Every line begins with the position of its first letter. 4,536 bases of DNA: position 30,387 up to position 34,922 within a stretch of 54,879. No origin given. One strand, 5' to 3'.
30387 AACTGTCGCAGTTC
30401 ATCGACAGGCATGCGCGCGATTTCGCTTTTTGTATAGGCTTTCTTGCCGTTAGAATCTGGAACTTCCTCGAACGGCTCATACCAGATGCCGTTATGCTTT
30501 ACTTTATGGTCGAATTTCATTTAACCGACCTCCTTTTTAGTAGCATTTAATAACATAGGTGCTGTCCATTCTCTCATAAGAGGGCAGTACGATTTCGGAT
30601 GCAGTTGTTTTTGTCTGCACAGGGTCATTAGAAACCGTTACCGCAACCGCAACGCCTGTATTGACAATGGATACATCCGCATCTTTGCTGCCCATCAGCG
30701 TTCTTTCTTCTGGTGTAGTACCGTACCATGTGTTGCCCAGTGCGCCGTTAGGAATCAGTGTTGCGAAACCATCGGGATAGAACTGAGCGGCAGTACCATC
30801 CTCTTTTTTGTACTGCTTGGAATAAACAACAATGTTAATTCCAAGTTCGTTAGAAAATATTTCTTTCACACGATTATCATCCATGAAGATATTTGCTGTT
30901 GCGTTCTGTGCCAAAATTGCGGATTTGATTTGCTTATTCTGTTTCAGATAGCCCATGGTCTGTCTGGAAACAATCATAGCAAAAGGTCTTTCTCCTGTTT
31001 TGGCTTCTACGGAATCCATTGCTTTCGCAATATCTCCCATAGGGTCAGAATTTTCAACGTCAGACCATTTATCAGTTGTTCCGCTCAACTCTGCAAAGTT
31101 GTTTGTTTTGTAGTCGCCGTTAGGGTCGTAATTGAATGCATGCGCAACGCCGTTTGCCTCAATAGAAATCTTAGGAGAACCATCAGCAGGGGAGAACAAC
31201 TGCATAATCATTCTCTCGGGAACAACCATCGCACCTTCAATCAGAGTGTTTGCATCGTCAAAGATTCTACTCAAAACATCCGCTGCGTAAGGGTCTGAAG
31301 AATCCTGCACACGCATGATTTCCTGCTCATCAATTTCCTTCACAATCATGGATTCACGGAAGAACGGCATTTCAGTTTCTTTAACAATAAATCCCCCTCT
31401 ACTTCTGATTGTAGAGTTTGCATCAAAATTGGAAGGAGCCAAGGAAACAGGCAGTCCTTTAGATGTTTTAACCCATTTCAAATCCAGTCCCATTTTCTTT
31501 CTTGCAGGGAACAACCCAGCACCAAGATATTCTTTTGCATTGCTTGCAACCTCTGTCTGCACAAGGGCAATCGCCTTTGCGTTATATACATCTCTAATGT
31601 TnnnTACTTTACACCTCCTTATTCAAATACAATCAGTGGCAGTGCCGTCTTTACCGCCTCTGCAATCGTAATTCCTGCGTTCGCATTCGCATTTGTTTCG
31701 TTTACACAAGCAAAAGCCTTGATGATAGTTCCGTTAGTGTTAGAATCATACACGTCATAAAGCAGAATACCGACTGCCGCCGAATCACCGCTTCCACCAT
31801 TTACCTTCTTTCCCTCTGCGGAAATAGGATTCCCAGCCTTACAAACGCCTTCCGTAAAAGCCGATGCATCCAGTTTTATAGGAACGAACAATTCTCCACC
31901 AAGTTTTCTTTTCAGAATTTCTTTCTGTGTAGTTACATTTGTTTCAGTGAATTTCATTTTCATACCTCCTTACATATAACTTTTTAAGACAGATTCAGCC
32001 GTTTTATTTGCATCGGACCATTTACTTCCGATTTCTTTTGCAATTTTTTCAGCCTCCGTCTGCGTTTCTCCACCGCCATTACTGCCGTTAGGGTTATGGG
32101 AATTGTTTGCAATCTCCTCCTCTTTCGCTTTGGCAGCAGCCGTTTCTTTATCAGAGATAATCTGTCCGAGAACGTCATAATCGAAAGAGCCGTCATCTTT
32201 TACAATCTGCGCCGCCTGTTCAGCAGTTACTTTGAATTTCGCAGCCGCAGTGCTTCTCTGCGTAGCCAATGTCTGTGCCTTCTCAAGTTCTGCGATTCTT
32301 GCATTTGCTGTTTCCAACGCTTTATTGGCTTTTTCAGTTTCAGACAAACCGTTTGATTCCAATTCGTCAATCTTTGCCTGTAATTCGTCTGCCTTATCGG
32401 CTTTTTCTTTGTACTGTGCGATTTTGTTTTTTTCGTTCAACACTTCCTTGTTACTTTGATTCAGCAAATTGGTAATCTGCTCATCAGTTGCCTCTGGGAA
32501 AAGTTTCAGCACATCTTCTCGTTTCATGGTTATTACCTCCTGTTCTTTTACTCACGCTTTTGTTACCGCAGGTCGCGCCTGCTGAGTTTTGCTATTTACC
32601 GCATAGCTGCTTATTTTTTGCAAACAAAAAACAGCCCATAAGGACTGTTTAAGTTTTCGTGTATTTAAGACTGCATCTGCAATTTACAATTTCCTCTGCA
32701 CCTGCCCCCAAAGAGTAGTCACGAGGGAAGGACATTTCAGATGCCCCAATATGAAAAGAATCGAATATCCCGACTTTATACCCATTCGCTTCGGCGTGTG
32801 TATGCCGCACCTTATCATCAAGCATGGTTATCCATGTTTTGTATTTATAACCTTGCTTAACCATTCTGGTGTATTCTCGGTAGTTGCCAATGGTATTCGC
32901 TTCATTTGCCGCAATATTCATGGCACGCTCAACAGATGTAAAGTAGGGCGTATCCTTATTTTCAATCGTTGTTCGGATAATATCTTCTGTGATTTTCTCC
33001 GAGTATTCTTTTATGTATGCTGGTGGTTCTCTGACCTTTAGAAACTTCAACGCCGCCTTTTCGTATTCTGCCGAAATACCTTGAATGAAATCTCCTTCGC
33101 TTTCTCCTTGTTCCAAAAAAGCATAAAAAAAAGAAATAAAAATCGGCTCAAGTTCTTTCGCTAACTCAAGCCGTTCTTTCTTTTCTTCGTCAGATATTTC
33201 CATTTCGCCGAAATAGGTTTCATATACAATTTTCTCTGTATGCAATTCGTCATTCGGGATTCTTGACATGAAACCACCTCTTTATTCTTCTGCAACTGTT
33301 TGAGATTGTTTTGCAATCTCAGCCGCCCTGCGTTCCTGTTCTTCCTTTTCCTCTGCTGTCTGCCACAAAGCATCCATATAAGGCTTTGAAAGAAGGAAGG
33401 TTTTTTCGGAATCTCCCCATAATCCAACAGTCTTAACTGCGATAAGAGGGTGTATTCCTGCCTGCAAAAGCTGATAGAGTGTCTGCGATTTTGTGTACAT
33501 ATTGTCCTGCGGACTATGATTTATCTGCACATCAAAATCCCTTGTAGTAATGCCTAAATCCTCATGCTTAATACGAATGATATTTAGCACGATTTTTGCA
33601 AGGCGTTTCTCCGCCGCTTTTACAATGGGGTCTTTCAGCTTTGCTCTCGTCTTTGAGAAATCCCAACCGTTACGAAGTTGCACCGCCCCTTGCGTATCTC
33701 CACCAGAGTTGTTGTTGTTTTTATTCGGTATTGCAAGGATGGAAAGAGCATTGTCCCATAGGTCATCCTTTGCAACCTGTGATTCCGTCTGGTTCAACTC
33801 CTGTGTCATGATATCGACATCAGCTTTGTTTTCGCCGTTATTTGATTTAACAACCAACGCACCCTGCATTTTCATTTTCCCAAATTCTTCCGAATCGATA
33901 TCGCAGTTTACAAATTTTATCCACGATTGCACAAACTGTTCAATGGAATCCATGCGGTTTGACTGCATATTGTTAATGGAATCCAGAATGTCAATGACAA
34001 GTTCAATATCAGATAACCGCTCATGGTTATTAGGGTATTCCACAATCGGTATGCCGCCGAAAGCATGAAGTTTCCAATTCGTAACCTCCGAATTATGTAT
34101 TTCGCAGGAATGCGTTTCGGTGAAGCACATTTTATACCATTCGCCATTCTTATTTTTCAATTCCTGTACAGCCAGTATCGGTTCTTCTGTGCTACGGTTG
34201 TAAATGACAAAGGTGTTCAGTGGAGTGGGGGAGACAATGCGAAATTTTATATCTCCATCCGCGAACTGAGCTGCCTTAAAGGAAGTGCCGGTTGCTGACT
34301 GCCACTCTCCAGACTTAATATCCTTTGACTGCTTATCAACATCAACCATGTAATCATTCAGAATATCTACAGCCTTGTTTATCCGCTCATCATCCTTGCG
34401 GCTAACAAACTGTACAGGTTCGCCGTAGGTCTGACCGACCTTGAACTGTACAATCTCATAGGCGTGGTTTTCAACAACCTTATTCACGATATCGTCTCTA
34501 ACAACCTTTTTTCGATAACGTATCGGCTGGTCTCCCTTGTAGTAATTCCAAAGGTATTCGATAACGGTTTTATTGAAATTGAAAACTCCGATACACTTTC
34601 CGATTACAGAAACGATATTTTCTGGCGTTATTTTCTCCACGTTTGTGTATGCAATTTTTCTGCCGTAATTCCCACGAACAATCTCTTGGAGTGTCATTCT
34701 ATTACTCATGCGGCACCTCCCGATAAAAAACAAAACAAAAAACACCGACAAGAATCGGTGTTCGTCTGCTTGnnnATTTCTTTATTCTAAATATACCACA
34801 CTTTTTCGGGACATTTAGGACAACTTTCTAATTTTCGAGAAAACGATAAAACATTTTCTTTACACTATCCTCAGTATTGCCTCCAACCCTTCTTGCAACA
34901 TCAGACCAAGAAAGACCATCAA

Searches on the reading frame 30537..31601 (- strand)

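Call 50: search_protein_families(library=phrogs, proteins=[window:30537-31601:-], max_evalue=0.00001)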
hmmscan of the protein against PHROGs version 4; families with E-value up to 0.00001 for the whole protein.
window:30537-31601:- (354 aa): 3 families
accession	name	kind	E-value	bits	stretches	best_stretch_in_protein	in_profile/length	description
phrog_29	-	head and packaging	1.1e-54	187.2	1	10-352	34-357/439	major head protein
phrog_1005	-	head and packaging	1.1e-14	55.4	1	161-266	132-229/315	major head protein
phrog_26029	-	unknown function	4.8e-07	31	1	19-96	19-93/105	-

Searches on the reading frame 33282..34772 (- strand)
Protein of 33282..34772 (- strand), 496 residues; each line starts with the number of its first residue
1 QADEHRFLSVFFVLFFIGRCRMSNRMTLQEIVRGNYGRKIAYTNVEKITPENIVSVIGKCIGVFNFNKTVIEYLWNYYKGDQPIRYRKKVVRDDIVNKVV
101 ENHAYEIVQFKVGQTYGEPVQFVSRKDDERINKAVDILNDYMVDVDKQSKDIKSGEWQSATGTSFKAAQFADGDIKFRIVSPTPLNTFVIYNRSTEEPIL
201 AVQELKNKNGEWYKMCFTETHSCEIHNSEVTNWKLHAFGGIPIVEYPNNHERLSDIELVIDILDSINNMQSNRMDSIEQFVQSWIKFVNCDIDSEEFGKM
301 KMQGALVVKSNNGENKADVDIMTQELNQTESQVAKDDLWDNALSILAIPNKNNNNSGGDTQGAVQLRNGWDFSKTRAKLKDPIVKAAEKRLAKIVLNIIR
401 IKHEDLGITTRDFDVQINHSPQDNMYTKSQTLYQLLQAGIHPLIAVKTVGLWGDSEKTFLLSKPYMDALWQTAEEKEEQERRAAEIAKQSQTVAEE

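Call 50: search_protein_families(library=phrogs, proteins=[window:33282-34772:-], max_evalue=0.00001)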
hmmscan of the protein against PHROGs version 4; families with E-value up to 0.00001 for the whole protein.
window:33282-34772:- (496 aa): 1 family
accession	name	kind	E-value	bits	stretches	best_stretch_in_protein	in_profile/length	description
phrog_64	-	head and packaging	1.7e-58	199.5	1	38-486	55-505/547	portal protein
